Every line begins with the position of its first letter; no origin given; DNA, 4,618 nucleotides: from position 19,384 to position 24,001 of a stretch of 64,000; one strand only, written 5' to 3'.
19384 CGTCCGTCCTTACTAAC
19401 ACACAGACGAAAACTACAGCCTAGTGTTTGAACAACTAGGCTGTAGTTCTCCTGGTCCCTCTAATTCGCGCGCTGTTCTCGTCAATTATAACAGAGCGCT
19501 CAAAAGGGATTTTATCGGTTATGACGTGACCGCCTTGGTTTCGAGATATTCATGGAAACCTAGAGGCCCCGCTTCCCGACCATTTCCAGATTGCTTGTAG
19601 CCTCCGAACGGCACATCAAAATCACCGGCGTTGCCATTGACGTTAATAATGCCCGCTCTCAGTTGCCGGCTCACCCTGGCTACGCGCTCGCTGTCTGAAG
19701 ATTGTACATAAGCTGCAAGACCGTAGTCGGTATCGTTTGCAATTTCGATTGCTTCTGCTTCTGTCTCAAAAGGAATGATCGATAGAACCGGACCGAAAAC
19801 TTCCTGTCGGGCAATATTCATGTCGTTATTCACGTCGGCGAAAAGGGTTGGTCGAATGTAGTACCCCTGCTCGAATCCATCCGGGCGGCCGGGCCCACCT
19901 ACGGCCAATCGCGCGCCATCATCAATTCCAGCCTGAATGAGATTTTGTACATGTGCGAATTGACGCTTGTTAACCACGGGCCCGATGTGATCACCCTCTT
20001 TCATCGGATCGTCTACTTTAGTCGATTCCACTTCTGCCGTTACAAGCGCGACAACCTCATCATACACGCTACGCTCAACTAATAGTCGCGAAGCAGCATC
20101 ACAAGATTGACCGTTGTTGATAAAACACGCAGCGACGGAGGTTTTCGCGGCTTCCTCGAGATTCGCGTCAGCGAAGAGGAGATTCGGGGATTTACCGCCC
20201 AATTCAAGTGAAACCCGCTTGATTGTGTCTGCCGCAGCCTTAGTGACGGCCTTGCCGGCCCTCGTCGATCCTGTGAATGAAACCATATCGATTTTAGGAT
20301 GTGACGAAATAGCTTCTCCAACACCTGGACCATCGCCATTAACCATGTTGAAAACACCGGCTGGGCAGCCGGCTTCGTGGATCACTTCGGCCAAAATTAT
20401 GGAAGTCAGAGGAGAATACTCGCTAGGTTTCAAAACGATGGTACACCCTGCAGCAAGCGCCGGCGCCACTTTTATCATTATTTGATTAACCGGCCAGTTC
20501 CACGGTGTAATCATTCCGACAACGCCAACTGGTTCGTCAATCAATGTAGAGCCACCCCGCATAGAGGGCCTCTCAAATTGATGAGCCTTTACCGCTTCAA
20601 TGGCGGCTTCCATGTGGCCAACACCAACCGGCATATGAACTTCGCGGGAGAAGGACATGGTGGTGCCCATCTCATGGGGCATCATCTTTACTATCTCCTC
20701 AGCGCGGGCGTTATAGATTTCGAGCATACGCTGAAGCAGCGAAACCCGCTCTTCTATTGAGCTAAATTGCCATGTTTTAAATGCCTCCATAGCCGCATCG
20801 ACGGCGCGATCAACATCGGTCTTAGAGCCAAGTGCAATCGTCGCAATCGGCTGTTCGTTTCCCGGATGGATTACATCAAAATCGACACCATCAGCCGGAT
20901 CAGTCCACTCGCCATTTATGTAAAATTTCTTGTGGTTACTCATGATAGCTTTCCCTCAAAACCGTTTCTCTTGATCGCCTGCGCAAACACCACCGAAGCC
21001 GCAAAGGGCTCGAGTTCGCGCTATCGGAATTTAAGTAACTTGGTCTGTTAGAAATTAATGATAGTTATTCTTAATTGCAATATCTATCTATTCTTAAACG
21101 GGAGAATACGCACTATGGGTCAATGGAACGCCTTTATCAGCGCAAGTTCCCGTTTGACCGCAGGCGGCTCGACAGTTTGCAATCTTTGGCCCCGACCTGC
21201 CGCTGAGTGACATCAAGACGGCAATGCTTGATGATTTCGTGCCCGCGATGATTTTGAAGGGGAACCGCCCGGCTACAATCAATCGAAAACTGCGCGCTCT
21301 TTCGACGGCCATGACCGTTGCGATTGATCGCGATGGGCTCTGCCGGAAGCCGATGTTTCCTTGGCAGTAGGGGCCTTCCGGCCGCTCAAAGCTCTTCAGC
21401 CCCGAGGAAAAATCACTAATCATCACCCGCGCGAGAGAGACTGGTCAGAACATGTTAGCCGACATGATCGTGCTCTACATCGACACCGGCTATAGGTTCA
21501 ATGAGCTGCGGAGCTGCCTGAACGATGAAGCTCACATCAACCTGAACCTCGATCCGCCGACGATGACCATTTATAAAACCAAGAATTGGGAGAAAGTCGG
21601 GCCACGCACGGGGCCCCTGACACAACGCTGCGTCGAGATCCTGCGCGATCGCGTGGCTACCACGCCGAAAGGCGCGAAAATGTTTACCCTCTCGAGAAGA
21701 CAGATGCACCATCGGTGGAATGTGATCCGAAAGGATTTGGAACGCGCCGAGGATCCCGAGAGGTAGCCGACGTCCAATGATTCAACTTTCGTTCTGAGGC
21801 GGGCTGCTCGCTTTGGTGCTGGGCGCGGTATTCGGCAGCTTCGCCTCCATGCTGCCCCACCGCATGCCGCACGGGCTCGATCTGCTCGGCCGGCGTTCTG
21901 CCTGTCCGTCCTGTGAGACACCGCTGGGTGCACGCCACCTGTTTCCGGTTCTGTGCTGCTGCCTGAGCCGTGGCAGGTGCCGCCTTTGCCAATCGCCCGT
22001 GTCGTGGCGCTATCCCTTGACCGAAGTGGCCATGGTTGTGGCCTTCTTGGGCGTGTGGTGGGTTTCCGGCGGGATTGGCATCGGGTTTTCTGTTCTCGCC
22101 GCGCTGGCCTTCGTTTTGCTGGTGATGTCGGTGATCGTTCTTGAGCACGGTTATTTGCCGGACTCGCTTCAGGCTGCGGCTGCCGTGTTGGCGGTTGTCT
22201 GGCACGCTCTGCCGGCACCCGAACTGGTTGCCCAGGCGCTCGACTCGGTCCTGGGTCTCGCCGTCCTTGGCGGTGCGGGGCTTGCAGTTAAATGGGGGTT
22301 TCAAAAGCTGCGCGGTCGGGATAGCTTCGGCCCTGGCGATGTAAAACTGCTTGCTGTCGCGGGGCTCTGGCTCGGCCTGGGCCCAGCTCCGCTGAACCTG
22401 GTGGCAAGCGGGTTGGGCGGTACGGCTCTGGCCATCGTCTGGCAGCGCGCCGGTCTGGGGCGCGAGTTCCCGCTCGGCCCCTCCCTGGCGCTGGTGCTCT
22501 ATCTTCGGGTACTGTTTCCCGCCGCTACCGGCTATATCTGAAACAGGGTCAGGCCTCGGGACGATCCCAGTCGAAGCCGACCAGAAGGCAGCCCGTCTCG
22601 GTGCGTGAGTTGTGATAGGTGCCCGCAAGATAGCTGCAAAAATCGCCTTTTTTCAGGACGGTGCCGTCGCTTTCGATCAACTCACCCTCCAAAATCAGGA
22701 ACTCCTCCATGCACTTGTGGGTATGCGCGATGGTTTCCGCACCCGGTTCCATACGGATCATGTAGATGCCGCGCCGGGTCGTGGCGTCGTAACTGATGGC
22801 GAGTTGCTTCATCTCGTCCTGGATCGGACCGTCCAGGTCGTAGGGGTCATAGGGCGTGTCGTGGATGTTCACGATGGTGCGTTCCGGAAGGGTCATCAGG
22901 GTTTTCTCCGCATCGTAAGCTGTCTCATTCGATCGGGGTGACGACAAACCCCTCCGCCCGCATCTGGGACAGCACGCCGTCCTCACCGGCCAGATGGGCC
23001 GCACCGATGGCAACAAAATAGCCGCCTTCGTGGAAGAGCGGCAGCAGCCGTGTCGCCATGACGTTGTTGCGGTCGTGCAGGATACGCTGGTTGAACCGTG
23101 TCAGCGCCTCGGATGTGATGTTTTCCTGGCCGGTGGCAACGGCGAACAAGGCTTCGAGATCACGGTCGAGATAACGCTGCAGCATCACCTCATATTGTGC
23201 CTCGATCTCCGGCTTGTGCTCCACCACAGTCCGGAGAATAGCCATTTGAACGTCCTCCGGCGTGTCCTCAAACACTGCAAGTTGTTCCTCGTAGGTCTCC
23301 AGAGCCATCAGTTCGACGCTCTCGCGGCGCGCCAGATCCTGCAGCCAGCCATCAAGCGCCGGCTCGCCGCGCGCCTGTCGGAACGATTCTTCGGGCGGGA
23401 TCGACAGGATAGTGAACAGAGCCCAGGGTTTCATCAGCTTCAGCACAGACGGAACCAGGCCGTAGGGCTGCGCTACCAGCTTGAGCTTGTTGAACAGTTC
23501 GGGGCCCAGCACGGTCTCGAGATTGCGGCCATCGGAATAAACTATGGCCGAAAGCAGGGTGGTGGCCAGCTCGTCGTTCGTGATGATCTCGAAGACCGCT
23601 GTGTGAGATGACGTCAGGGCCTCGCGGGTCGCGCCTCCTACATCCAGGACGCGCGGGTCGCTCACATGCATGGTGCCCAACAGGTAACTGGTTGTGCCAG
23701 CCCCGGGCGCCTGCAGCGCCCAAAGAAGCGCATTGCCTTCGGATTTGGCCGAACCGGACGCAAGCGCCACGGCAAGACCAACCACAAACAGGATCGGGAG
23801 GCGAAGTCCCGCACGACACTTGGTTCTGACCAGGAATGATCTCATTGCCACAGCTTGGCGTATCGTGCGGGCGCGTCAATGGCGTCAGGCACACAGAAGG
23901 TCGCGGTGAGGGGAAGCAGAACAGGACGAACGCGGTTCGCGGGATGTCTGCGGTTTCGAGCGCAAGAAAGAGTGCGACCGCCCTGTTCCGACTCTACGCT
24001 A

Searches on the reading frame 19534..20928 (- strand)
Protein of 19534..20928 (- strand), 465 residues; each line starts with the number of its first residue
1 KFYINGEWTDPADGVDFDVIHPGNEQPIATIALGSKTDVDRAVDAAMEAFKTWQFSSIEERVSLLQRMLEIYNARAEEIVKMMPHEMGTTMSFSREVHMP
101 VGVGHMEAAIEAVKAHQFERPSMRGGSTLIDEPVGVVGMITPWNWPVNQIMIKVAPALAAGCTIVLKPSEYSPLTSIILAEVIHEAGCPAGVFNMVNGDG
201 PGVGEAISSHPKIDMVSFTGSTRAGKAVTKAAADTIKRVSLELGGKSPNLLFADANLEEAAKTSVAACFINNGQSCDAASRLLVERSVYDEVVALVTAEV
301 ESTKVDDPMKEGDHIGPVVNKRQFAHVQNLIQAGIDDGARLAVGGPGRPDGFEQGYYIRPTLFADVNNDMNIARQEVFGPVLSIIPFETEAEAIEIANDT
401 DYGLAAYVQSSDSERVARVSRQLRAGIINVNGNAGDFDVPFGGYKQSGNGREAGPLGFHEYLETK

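Call 68: search_protein_families(library=pfam, proteins=[window:19534-20928:-], max_evalue=0.00001)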
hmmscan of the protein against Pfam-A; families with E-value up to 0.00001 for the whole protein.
window:19534-20928:- (465 aa): 1 family
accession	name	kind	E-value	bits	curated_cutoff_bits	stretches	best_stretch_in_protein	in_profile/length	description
PF00171.27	Aldedh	-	1.3e-161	538.6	23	1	8-465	1-459/461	Aldehyde dehydrogenase family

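Call 83: search_protein_families(library=ncbifam, proteins=[window:19534-20928:-], max_evalue=1e-10)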
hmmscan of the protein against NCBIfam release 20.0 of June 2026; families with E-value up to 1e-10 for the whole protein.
window:19534-20928:- (465 aa): 41 families (the best 25 are shown)
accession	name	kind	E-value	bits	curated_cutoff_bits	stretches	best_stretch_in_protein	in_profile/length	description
TIGR02299.1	HpaE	equivalog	1.5e-136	455.9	638.35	1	2-465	3-472/488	5-carboxymethyl-2-hydroxymuconate semialdehyde dehydrogenase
TIGR01804.1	BADH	equivalog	1.7e-130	435.7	668.6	1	3-465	1-467/467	betaine-aldehyde dehydrogenase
NF010000.0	PRK13473.1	subfamily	2.3e-124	415.6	615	1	2-464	5-467/475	aminobutyraldehyde dehydrogenase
NF009725.0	PRK13252.1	equivalog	1.7e-122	409.3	593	1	2-465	9-475/488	betaine-aldehyde dehydrogenase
NF045736.1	PaDhStyDRhodo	equivalog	5.3e-119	397.9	800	1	2-459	5-467/479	phenylacetaldehyde dehydrogenase StyD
TIGR01780.1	SSADH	subfamily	1.5e-118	396.5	646.35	1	19-465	1-448/448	succinate-semialdehyde dehydrogenase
TIGR04284.1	aldehy_Rv0768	hypoth_equivalog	5.9e-118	394.9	775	1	2-465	3-474/480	aldehyde dehydrogenase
NF045735.1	PaDhStyDPseudo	equivalog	4.9e-115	384.9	850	1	2-465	5-477/483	phenylacetaldehyde dehydrogenase StyD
TIGR03216.1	OH_muco_semi_DH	equivalog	2.4e-114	382.6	693.25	1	2-463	3-473/481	2-hydroxymuconic semialdehyde dehydrogenase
NF052305.1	DioxValDhHalo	equivalog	3.5e-110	369.2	750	1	3-459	8-471/483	2,5-dioxovalerate dehydrogenase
NF042993.1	AlphKGSA_gudD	equivalog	2.8e-109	366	770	1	3-454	7-465/481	alpha-ketoglutaric semialdehyde dehydrogenase GucD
NF007352.0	PRK09847.1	equivalog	7.7e-109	364.4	850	1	2-453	22-475/495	aldehyde dehydrogenase PuuC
NF006916.0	PRK09407.1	equivalog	1.9e-107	360.1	521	1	13-464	32-487/526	succinic semialdehyde dehydrogenase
NF050026.1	AcaldDHExaC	equivalog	1e-105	354.3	900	1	3-465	19-489/503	acetaldehyde dehydrogenase ExaC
NF007497.0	PRK10090.1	equivalog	3.1e-105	352.7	500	1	2-465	9-473/480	aldehyde dehydrogenase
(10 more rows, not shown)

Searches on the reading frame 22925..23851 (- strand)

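Call 67: search_protein_families(library=pfam, proteins=[window:22925-23851:-], max_evalue=0.00001)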
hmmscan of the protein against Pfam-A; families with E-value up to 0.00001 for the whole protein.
window:22925-23851:- (308 aa): 1 family
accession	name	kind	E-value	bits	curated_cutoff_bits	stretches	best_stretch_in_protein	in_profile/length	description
PF01963.22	TraB_PrgY_gumN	-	7e-56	190.4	26.8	1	43-306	2-263/263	TraB/PrgY/gumN family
